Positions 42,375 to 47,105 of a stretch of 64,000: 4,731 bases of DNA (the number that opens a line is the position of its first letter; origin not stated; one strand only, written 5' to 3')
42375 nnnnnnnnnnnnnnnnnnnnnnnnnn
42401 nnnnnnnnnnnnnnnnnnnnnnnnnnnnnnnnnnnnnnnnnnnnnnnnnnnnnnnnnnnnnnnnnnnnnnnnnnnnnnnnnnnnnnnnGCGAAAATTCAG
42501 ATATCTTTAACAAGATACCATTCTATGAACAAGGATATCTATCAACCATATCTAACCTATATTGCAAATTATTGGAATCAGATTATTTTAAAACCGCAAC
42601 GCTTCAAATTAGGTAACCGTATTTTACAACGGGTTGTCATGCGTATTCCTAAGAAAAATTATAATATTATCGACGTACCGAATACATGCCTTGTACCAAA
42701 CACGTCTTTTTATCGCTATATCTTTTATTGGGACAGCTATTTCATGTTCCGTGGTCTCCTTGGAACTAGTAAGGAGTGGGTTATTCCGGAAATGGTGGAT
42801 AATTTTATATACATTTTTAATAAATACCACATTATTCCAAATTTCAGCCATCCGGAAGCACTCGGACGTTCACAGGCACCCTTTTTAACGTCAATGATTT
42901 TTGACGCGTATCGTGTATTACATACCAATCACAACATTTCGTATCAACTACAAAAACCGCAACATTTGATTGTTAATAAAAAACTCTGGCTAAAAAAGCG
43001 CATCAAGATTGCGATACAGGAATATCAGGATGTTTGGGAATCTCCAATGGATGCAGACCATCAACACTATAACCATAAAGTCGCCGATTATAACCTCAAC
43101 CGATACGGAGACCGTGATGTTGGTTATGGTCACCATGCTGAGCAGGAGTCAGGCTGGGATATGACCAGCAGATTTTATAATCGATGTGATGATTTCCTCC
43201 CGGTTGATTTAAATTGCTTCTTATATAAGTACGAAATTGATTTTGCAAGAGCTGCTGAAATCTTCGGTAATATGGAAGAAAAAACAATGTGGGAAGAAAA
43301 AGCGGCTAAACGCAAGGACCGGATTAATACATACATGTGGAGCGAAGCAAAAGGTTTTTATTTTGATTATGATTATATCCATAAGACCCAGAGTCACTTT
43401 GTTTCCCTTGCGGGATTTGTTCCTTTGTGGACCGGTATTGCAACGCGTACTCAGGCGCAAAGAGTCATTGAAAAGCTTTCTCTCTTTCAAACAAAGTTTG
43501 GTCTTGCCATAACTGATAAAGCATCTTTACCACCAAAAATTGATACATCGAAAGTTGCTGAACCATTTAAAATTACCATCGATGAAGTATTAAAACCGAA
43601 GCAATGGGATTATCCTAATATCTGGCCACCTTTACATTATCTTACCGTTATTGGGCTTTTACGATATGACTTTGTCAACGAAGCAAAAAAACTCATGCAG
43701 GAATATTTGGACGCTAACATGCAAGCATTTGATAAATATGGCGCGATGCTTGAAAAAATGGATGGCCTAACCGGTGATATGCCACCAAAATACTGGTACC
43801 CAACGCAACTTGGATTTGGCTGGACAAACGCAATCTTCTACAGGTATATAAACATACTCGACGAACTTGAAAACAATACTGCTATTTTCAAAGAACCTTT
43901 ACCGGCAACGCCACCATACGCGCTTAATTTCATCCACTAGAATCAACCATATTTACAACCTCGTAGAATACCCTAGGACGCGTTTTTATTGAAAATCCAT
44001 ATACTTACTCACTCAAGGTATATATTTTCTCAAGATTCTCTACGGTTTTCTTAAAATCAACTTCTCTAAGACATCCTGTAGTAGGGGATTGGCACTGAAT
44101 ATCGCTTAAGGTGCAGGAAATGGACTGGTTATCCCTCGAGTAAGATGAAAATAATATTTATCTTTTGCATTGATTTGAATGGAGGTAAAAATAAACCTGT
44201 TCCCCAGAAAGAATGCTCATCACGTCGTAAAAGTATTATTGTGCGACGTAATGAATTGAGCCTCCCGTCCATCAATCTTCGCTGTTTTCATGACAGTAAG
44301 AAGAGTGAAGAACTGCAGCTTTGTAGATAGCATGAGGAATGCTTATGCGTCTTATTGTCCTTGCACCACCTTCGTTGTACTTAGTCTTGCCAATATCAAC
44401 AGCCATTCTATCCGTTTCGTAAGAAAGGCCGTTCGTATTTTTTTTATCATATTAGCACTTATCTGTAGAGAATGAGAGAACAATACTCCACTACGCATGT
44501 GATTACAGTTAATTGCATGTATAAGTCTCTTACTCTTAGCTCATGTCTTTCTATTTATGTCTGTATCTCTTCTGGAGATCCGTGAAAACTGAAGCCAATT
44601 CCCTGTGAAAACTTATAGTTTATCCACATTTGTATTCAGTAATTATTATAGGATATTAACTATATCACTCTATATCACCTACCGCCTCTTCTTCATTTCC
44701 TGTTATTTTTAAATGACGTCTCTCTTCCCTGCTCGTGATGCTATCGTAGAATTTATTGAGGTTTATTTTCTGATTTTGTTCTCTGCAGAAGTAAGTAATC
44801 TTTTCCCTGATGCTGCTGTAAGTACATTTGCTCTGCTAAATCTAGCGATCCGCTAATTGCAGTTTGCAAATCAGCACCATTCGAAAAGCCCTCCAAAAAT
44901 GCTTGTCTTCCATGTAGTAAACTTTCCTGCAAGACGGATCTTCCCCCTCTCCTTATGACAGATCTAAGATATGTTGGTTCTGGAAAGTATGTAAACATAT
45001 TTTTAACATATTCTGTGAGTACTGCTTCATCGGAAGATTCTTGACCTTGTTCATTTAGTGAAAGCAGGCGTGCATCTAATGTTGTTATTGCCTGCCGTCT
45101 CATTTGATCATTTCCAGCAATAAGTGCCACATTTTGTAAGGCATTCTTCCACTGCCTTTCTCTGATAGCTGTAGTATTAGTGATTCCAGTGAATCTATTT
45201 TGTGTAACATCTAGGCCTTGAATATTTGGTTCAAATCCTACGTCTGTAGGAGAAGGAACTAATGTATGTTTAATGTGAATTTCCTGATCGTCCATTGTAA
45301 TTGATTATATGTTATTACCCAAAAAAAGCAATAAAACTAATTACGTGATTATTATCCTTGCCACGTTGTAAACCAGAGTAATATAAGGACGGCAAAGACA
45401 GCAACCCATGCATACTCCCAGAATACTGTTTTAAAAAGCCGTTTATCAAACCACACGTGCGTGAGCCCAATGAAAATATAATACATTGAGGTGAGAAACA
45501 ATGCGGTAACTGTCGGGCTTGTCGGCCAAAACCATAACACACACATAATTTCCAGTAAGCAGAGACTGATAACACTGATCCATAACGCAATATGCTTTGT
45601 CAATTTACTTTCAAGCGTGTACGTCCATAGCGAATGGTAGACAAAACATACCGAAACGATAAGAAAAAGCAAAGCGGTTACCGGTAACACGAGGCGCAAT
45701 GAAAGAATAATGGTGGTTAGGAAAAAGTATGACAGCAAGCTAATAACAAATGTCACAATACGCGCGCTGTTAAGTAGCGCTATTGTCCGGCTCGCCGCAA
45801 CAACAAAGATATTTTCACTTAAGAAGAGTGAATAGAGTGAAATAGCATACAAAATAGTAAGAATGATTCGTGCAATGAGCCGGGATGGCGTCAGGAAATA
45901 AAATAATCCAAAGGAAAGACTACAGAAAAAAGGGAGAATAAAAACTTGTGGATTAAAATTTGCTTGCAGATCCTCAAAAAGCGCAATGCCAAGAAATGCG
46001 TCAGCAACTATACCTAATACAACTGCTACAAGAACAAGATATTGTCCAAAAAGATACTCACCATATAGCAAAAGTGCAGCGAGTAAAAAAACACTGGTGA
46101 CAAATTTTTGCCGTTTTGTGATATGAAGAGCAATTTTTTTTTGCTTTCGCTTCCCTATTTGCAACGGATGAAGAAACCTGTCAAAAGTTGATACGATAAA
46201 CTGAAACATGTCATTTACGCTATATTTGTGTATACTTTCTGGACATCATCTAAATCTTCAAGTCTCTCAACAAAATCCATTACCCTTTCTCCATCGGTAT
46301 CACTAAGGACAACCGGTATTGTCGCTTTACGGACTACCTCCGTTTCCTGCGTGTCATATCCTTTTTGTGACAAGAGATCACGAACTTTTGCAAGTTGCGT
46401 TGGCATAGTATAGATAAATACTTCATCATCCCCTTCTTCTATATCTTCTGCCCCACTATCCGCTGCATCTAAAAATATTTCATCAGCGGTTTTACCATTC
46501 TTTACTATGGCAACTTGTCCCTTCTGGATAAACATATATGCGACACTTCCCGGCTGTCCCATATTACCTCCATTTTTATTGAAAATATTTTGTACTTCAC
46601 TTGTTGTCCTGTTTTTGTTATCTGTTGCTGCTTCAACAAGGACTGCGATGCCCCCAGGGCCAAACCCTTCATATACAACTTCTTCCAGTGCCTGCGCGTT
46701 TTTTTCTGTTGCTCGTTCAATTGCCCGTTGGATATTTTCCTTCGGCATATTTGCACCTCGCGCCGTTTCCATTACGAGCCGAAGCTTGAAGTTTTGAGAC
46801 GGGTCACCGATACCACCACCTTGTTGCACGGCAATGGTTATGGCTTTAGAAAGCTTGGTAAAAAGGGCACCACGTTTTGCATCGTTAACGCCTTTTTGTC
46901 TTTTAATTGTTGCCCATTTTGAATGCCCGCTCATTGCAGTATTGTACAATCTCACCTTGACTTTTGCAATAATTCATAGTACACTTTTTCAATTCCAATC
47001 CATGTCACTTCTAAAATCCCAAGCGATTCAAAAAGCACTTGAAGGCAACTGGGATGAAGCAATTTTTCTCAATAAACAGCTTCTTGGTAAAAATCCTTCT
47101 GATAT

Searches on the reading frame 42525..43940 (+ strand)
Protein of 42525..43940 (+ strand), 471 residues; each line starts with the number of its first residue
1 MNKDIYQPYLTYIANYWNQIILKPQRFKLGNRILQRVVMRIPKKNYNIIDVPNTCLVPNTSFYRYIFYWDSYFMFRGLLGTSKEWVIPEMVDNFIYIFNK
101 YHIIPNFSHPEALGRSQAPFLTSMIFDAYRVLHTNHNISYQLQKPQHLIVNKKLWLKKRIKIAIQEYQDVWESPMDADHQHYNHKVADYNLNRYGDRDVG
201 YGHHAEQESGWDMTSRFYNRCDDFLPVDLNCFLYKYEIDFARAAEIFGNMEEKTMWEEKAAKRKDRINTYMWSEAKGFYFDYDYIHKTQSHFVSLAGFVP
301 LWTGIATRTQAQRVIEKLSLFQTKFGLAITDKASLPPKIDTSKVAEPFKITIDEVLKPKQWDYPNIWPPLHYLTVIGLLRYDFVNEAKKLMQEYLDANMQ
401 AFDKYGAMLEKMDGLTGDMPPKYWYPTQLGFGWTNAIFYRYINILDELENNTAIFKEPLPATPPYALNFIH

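Call 3: search_protein_families(library=pfam, proteins=[window:42525-43940:+], max_evalue=1)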
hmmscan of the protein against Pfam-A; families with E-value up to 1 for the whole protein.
window:42525-43940:+ (471 aa): 3 families
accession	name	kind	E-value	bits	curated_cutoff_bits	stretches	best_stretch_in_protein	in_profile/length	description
PF01204.24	Trehalase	-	1e-72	246.1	21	1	44-443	108-509/512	Trehalase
PF22422.2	MGH1-like_GH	-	2.7e-18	67.1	27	1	170-434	118-356/356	Mannosylglycerate hydrolase MGH1-like glycoside hydrolase domain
PF17389.8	Bac_rhamnosid6H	-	0.0035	17.1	24.5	1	230-317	172-249/339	Bacterial alpha-L-rhamnosidase 6 hairpin glycosidase domain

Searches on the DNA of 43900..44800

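Call 79: search_rna_families(source=window, start=43900, end=44800, threshold=evalue, max_evalue=1)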
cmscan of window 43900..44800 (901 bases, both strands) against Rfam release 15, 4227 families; matches with E-value up to 1: 1.
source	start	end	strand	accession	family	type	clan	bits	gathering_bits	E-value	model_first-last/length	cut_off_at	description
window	44605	44668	-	RF00607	SNORD98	Gene; snRNA; snoRNA; CD-box;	-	19.3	50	0.72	1-65/65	no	Small nucleolar RNA SNORD98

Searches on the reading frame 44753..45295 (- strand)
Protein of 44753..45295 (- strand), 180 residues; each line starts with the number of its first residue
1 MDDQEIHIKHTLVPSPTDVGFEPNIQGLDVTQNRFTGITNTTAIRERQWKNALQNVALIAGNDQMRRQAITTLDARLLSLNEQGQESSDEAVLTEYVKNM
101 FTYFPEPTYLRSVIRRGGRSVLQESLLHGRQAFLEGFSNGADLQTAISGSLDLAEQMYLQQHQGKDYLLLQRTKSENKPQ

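Call 3: search_protein_families(library=pfam, proteins=[window:44753-45295:-], max_evalue=1)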
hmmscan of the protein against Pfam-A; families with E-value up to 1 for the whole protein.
window:44753-45295:- (180 aa): 0 families

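Call 4: search_protein_families(library=padloc, proteins=[window:44753-45295:-], max_evalue=1)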
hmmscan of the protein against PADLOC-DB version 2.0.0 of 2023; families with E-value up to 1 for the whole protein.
window:44753-45295:- (180 aa): 0 families

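Call 12: search_protein_families(library=ncbifam, proteins=[window:44753-45295:-], max_evalue=1)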
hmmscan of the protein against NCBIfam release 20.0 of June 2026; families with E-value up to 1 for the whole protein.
window:44753-45295:- (180 aa): 0 families

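Call 13: search_protein_families(library=phrogs, proteins=[window:44753-45295:-], max_evalue=1)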
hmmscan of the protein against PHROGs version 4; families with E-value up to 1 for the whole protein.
window:44753-45295:- (180 aa): 2 families
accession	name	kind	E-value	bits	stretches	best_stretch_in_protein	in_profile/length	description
phrog_4643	-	unknown function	0.053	14.6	1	24-104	35-114/156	-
phrog_29632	-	unknown function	0.36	10.9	1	52-98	204-250/318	-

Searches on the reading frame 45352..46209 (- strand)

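Call 70: search_protein_families(library=pfam, proteins=[window:45352-46209:-], max_evalue=0.1)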
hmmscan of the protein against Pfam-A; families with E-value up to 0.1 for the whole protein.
window:45352-46209:- (285 aa): 1 family
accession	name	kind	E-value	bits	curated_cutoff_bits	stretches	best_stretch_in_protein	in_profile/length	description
PF18900.5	DUF5656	-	1.5e-05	24.9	23.3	1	90-277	59-239/242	Protein of unknown function (DUF5656)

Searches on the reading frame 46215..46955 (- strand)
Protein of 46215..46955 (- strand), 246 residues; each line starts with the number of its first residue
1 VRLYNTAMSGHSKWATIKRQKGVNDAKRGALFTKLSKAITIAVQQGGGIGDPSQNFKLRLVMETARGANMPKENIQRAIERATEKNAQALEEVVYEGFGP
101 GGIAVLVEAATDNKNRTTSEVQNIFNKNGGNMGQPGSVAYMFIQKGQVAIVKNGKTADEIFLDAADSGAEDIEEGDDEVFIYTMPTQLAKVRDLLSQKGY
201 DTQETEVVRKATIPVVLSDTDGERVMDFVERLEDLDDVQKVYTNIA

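Call 70: search_protein_families(library=pfam, proteins=[window:46215-46955:-], max_evalue=0.1)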
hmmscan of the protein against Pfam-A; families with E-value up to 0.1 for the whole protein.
window:46215-46955:- (246 aa): 3 families
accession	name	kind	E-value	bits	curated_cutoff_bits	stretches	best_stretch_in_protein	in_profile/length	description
PF01709.26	Transcrip_reg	-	1.2e-52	178.3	27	1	90-245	1-160/160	TACO1/YebC second and third domain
PF20772.2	TACO1_YebC_N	-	2.7e-29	101.9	36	1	12-84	1-72/73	TACO1/YebC protein N-terminal domain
PF03927.19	NapD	-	0.07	13.7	28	0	181-241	8-67/76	NapD protein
